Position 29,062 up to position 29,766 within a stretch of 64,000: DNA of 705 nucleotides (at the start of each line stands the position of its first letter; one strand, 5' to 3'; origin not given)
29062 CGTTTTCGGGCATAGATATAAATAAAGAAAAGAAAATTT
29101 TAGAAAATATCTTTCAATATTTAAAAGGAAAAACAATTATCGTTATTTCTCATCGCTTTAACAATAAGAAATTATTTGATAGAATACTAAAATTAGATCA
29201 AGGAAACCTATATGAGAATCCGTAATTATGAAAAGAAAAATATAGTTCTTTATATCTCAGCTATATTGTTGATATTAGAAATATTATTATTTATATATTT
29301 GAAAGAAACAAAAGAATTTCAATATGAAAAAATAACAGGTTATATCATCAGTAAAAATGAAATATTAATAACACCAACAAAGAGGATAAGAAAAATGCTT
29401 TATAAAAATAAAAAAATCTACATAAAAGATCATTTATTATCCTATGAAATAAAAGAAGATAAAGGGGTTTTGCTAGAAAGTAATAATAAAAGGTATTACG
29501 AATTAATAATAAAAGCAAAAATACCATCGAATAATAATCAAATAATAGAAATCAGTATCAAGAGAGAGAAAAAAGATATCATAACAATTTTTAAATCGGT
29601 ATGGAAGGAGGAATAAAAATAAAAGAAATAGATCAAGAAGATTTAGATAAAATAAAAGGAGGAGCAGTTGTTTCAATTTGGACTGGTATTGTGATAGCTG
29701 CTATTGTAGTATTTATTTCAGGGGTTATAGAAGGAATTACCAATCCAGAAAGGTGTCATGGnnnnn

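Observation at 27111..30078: Class II two-peptide bacteriocin cluster with overlooked double-glycine-leader genes and an immunity candidate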

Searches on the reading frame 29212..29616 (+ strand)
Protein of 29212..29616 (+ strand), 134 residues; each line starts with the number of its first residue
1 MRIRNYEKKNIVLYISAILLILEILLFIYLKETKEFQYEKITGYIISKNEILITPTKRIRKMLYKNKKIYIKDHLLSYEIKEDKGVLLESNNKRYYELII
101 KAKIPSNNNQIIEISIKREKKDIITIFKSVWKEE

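Call 3: search_protein_families(library=pfam, proteins=[window:29212-29616:+], max_evalue=1)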
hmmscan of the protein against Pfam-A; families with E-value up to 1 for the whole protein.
window:29212-29616:+ (134 aa): 0 families

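Call 4: search_protein_families(library=ncbifam, proteins=[window:29212-29616:+], max_evalue=1)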
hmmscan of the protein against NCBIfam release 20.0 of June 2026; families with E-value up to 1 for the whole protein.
window:29212-29616:+ (134 aa): 1 family
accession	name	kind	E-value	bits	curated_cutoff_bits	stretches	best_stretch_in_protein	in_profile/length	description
NF033688.1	MG406_fam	hypoth_equivalog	0.02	15.3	40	1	7-70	5-70/118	MG406 family protein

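Call 9: find_encoding_contigs(protein=window:29212-29616:+, flank=6000, max_places=10)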
Protein window:29212-29616:+ (134 aa): 16 contigs read that carry it; 8 places shown.
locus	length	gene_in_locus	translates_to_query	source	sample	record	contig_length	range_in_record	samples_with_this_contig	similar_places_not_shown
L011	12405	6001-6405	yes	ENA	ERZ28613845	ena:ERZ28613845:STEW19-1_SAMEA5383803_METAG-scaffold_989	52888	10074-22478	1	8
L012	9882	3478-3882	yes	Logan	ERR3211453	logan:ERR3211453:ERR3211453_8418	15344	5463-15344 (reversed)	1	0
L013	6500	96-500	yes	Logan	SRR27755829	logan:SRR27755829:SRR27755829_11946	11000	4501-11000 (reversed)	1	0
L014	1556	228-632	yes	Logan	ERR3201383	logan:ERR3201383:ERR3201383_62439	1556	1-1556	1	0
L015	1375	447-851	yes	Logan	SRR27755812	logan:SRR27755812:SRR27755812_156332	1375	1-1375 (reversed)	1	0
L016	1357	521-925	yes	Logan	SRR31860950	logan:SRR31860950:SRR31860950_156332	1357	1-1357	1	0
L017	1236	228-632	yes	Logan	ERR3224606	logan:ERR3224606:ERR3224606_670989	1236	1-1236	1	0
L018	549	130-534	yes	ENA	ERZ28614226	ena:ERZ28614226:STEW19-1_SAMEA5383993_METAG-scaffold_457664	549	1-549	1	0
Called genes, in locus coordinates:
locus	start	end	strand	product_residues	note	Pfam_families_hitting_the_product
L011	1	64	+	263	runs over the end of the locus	PF04085:MreC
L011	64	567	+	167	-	PF04093:MreD (weak)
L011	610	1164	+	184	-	PF01551:Peptidase_M23 (faint)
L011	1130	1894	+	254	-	PF02163:Peptidase_M50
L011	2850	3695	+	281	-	-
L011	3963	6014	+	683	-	PF03412:Peptidase_C39, PF00664:ABC_membrane, PF00005:ABC_tran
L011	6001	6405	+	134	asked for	-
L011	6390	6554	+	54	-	-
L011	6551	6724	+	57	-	-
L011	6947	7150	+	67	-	PF01165:Ribosomal_S21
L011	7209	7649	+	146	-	PF09424:YqeY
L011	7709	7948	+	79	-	PF07873:YabP (weak)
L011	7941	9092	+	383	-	PF06898:YqfD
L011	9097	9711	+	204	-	PF04892:VanZ-LLP1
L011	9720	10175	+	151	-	PF02130:YbeY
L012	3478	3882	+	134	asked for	-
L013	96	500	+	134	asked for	-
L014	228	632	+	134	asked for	-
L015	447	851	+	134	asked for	-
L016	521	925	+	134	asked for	-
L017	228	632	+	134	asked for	-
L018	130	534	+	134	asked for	-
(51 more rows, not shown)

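Call 26: find_homologous_proteins(query=window:29212-29616:+, max_evalue=1)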
Query window:29212-29616:+ (134 aa): 18 proteins with E <= 1 among 54 candidates.
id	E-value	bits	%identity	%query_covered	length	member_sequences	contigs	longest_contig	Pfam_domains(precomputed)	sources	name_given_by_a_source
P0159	2.3e-72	259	99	100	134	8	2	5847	-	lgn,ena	-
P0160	1.9e-70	253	96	100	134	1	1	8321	-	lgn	-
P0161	1.7e-69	250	96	100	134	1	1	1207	-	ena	-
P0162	2.3e-69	249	94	100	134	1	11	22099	-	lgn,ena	-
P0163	4.2e-69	248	94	100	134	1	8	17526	-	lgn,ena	-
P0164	9.0e-69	247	93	100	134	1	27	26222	-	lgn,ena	-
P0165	1.5e-68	247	93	100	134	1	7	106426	-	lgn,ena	-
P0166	1.7e-68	247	93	100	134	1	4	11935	-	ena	-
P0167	1.7e-68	246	93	100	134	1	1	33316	-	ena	-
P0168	1.8e-68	246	93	100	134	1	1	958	-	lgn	-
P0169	1.9e-68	246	93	100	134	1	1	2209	-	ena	-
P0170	4.5e-68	245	92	100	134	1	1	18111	-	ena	-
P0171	7.5e-68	244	92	100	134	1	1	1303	-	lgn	-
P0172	3.2e-64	233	88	100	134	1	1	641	-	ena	-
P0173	1.5e-61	224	94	89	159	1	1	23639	-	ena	-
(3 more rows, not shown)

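Call 38: predict_structure(alignment_id=A3)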
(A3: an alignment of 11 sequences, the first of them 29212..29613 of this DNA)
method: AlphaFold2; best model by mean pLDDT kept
length: 134 residues; sequences in the alignment: 11
mean_pLDDT: 73.3   pTM: 0.53
mean pLDDT of the five models: 73.3, 62.1, 57.6, 51.5, 46.1
residues with pLDDT >= 90: 5; 70-90: 80; 50-70: 30; < 50: 19
segments of 3 or more residues with pLDDT < 50: 32-35, 121-134
pLDDT, mean of each block of 10 residues (from residue 1): 59 80 73 59 85 87 85 85 77 77 76 74 47 40
secondary structure, 60 per line:
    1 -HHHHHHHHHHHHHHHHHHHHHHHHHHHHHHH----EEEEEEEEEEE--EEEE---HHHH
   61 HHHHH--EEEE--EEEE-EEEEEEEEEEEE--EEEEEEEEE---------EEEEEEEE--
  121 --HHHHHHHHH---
elements in order: H2-32 E37-47 E50-53 H57-65 E68-71 E74-77 E79-90 E93-101 E111-118 H123-131

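Call 47: fold_search(model_id=the predicted structure, library=pdb)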
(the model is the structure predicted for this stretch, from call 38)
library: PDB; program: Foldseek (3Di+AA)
matches with E <= 10: 723; with E <= 0.001: 0
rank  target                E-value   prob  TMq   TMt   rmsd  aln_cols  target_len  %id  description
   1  8k8s_A                2.7e-03  1.00  0.37  0.06   8.4       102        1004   12  F8-A22-E4 complex of MPXV in complex with DNA and Ara-CTP (released 2024-06-05)
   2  8j8f_A                3.3e-03  1.00  0.37  0.06   8.3       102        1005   12  Monkeypox virus DNA replication holoenzyme F8, A22 and E4 in complex with a DNA duplex and dCTP (released 2024-05-08)
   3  8wpe_A                3.7e-03  1.00  0.33  0.06   9.1       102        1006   13  Structure of monkeypox virus polymerase complex F8-A22-E4-H5 (tag-free A22) with exogenous DNA (released 2023-11-29)
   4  8hm0_A                4.4e-03  1.00  0.40  0.08   9.9       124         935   11  F8-A22-E4 complex of MPXV in trimeric form (released 2023-05-31)
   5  8hdz_A                4.6e-03  1.00  0.37  0.08   8.6       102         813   13  Monkeypox virus DNA replication holoenzyme F8, A22 and E4 complex in an apo form (released 2023-11-15)
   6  9k9u_A                6.1e-03  1.00  0.40  0.07   9.0       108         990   11  MPXV DNA polymerase complex in editing state 1 (released 2025-02-26)
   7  5n2h                  8.1e-03  1.00  0.37  0.06   8.2       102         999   11  Structure of the E9 DNA polymerase exonuclease deficient mutant (D166A+E168A) from vaccinia virus (released 2017-11-29)
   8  8hg1_A                9.0e-03  1.00  0.38  0.06   7.5       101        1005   12  The structure of MPXV polymerase holoenzyme in replicating state (released 2022-12-21)
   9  5n2e                  1.0e-02  1.00  0.37  0.06   7.9       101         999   11  Structure of the E9 DNA polymerase from vaccinia virus (released 2017-11-29)
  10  8hlz_A                2.3e-02  0.99  0.37  0.07   8.0       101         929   13  F8-A22-E4 complex of MPXV in hexameric form (released 2023-05-31)
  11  8j86_A                2.9e-02  0.99  0.36  0.06   8.0       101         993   13  Monkeypox virus DNA replication holoenzyme F8, A22 and E4 complex in a DNA binding form (released 2024-05-01)
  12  8zis_C                6.7e-02  0.97  0.41  0.12  10.7       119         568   10  HerA Hexamer (released 2025-03-12)
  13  8xaw_D                7.5e-02  0.97  0.39  0.12   8.3       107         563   11  Cryo-EM structure of an anti-phage defense complex bound to AMPPNP and DNA at state 1 (released 2024-06-05)
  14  8q3r_E                1.0e-01  0.96  0.38  0.08   8.0       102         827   10  Cryo-EM structure of the DNA polymerase holoenzyme E9-A20-D4 of vaccinia virus (released 2024-05-08)
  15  8zis_F                1.2e-01  0.94  0.38  0.11   4.5       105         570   10  HerA Hexamer (released 2025-03-12)
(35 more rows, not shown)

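Call 78: search_protein_families(library=padloc, proteins=[window:29212-29613:+], max_evalue=0.1)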
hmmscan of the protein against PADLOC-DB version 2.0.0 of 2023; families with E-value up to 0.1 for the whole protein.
window:29212-29613:+ (134 aa): 0 families
